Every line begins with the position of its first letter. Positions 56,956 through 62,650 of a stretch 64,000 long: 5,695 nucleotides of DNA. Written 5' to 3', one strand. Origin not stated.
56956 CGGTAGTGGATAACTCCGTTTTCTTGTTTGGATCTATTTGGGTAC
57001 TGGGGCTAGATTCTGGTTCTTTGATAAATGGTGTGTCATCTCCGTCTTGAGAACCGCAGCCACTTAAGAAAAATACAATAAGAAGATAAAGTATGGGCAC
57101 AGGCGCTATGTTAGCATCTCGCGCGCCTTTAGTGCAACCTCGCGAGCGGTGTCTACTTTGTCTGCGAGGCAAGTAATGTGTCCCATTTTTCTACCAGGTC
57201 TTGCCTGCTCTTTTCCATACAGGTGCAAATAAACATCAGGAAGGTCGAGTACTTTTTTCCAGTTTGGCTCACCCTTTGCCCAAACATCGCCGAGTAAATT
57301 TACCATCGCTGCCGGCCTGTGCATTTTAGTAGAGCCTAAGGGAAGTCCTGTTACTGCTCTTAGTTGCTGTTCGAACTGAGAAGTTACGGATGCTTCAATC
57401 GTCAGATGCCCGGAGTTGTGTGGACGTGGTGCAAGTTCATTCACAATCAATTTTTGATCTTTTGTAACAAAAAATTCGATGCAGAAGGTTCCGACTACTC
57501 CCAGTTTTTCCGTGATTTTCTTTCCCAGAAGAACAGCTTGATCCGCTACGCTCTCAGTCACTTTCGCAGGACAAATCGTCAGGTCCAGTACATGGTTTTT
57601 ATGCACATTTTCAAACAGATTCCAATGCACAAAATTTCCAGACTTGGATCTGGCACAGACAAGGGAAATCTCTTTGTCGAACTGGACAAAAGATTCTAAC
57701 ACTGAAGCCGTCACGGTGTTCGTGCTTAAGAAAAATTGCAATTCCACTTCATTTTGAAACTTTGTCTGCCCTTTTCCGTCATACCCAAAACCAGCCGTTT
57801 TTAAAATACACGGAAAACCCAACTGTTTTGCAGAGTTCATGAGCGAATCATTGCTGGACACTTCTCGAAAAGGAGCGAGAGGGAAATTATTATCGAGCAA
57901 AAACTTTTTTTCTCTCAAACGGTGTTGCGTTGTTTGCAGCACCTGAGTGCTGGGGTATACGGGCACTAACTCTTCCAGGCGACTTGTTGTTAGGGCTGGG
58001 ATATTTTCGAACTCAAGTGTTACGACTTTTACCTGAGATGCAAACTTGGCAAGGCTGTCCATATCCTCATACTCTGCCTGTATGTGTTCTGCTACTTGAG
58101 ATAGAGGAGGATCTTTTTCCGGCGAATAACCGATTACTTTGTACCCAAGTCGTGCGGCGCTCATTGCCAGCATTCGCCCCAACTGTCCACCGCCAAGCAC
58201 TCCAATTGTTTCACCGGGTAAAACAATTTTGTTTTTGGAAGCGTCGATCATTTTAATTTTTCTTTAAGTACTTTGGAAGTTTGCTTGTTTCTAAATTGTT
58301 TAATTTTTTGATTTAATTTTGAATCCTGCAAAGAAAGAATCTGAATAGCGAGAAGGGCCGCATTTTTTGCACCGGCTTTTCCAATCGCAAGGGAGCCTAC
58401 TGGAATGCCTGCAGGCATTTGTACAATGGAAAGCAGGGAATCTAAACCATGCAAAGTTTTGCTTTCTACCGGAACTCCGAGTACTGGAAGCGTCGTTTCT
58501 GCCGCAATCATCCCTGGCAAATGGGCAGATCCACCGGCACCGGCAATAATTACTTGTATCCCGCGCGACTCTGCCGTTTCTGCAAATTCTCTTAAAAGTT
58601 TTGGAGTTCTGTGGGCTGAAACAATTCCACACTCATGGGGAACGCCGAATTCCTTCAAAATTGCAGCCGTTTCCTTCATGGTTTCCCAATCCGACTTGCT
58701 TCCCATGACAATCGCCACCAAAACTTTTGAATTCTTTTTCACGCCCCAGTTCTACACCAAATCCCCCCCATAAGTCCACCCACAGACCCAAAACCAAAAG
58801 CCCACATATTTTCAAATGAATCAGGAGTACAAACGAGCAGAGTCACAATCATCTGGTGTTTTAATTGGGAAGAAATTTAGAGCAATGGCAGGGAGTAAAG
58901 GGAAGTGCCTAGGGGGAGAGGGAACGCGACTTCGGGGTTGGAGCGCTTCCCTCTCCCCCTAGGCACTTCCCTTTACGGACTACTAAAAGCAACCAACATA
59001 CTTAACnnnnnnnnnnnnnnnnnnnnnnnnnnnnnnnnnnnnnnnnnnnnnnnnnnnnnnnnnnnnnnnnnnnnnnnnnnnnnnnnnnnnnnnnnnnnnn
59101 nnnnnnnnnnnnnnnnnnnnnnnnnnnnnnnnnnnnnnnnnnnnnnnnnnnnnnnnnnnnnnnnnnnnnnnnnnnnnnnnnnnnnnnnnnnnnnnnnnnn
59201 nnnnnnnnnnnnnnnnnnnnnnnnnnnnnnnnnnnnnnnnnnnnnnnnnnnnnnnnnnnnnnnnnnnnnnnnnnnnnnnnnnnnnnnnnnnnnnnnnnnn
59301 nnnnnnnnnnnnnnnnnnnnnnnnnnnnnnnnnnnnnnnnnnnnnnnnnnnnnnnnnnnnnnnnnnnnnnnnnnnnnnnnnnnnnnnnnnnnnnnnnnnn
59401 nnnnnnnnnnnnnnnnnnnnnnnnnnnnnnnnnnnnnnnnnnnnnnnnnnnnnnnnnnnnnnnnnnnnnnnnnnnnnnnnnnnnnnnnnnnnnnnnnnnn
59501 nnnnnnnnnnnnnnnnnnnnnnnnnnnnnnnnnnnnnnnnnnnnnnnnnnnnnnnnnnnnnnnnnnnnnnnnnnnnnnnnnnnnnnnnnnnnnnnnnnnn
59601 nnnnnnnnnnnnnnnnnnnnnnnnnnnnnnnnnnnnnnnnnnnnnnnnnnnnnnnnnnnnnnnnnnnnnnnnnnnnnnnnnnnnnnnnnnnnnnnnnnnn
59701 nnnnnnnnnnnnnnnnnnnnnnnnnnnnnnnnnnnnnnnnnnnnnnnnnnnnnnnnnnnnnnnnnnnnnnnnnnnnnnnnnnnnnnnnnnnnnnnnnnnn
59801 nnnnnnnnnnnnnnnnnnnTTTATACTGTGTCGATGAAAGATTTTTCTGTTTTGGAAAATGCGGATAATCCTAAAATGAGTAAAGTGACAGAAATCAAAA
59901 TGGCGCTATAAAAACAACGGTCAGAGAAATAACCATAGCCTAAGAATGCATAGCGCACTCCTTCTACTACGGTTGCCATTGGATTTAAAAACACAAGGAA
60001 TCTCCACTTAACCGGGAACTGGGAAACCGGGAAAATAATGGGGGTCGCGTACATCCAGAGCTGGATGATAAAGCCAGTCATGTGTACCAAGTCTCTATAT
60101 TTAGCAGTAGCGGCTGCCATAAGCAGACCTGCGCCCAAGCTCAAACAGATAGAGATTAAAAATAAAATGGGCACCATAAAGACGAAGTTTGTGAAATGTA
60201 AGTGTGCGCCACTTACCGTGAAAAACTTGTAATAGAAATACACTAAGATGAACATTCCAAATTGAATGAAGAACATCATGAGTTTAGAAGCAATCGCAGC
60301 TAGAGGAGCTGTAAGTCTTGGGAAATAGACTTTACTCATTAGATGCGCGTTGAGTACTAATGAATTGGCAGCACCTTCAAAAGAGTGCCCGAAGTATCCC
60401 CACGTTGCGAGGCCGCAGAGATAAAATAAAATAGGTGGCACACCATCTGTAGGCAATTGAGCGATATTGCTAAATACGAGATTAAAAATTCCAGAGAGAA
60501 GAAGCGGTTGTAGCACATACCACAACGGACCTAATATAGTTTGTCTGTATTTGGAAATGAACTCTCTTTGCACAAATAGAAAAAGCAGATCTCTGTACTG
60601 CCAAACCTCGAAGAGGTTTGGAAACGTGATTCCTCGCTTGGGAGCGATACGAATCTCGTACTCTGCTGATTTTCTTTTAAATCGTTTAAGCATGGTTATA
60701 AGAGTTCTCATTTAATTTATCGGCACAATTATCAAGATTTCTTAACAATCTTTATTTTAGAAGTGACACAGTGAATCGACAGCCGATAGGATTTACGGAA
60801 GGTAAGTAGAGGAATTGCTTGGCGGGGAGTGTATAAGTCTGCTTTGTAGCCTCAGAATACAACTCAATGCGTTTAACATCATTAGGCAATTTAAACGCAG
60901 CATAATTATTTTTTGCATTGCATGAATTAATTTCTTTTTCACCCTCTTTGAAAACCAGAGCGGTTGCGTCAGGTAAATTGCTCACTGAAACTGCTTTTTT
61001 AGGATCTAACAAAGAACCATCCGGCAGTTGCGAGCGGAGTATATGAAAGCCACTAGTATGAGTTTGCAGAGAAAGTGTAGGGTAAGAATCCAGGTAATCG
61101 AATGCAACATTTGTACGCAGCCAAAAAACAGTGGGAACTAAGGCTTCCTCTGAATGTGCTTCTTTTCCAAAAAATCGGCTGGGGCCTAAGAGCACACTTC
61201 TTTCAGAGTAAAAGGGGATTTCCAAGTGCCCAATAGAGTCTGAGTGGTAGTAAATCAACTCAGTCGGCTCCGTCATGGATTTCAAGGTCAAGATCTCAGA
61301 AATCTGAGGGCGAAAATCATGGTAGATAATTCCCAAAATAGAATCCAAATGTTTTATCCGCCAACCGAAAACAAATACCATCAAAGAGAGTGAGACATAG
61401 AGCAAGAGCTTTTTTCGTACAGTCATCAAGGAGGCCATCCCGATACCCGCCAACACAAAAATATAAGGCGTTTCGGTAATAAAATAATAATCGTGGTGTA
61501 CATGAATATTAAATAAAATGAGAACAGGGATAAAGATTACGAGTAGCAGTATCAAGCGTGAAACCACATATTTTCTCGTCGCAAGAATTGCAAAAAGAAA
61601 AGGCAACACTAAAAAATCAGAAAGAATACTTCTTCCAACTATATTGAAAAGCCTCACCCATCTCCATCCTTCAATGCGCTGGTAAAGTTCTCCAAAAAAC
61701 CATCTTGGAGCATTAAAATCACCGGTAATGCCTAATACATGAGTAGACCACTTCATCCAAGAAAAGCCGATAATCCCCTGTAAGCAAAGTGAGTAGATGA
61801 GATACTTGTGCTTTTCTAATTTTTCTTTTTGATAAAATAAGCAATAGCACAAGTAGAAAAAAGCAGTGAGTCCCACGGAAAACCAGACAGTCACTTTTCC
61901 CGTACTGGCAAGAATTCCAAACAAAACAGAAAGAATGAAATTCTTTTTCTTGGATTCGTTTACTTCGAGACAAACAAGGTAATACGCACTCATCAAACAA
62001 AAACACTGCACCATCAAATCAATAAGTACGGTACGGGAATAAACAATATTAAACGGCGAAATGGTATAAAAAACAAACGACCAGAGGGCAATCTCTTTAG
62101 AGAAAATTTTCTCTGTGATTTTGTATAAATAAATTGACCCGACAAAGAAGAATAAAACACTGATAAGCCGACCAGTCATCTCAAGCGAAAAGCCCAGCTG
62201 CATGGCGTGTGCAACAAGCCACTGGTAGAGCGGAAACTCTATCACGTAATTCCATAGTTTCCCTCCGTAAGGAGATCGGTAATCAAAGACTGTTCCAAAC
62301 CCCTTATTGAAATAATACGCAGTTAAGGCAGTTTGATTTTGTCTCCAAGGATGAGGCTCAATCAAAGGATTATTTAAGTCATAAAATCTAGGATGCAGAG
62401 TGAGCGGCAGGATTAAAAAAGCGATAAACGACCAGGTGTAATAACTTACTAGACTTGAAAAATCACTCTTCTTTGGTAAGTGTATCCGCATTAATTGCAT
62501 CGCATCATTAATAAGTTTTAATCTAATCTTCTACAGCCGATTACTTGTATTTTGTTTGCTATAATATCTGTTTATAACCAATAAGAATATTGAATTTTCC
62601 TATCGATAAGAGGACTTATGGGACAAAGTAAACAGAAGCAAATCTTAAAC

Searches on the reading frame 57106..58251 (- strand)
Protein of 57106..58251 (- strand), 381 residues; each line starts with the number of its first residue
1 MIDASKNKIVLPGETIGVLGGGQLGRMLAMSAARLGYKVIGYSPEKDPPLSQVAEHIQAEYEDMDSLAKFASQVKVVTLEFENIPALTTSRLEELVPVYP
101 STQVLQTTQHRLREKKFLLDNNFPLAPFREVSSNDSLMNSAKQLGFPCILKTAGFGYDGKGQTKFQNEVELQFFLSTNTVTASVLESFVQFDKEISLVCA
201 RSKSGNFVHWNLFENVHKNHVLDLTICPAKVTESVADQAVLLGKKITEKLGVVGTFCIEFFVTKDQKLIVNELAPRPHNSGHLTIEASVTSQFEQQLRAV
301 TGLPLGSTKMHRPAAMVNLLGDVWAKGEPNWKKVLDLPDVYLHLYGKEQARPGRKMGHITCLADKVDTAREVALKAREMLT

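Call 18: search_protein_families(library=pfam, proteins=[window:57106-58251:-], max_evalue=0.001)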
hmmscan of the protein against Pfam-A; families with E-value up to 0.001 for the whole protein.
window:57106-58251:- (381 aa): 10 families
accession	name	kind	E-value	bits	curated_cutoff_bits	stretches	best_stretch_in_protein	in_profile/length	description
PF02222.28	ATP-grasp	-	6.2e-52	176.3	27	1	118-293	3-179/179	ATP-grasp domain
PF22660.2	RS_preATP-grasp-like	-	3.6e-30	104.7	27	1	14-109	2-98/98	Ribonucleotide synthetase preATP-grasp domain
PF17769.7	PurK_C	-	9.8e-22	76.9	22.6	1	314-371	1-55/56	Phosphoribosylaminoimidazole carboxylase C-terminal domain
PF02786.22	CPSase_L_D2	-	7.2e-11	42.4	19.8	1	122-305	13-208/211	Carbamoyl-phosphate synthase L chain, ATP binding domain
PF02826.25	2-Hacid_dh_C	-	8.5e-07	28.9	25.1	1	11-78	34-96/178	D-isomer specific 2-hydroxyacid dehydrogenase, NAD binding domain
PF07478.18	Dala_Dala_lig_C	-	3.8e-06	27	24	1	130-277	14-176/204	D-ala D-ala ligase C-terminus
PF21244.3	PurT_C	-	0.00014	21.7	26.7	1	332-378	21-66/68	PurT, C-terminal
PF06973.17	DUF1297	-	0.00017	21.6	23.8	1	238-292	104-157/188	Domain of unknown function (DUF1297)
PF03807.23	F420_oxidored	-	0.00044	21.2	21.6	0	15-90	1-78/94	NADP oxidoreductase coenzyme F420-dependent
PF00291.31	PALP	-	0.00048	20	35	1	8-49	52-91/295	Pyridoxal-phosphate dependent enzyme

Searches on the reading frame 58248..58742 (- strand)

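Call 83: search_protein_families(library=pfam, proteins=[window:58248-58742:-], max_evalue=0.001)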
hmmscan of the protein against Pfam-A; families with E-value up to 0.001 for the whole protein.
window:58248-58742:- (164 aa): 1 family
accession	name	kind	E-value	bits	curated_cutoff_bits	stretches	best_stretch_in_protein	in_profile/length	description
PF00731.26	AIRC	-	6.4e-66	220.9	30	1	9-156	2-147/148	AIR carboxylase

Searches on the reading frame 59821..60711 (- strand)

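Call 83: search_protein_families(library=pfam, proteins=[window:59821-60711:-], max_evalue=0.001)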
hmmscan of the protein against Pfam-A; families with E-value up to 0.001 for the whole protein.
window:59821-60711:- (296 aa): 1 family
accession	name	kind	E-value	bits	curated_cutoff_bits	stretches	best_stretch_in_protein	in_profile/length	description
PF01061.29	ABC2_membrane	-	1.8e-20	73.8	26.9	1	43-257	3-211/211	ABC-2 type transporter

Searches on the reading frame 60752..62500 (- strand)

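Call 18: search_protein_families(library=pfam, proteins=[window:60752-62500:-], max_evalue=0.001)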
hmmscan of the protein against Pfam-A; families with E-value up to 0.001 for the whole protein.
window:60752-62500:- (582 aa): 3 families
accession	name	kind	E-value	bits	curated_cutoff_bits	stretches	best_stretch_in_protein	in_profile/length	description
PF13231.12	PMT_2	-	2.1e-11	44.8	26.1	1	90-240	4-151/160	Dolichyl-phosphate-mannose-protein mannosyltransferase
PF02366.24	PMT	-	2.1e-05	24.6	22.7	1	89-241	63-226/245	Dolichyl-phosphate-mannose-protein mannosyltransferase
PF03901.23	Glyco_transf_22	-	0.00013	21.8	23.8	1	108-223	81-197/414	Alg9-like mannosyltransferase family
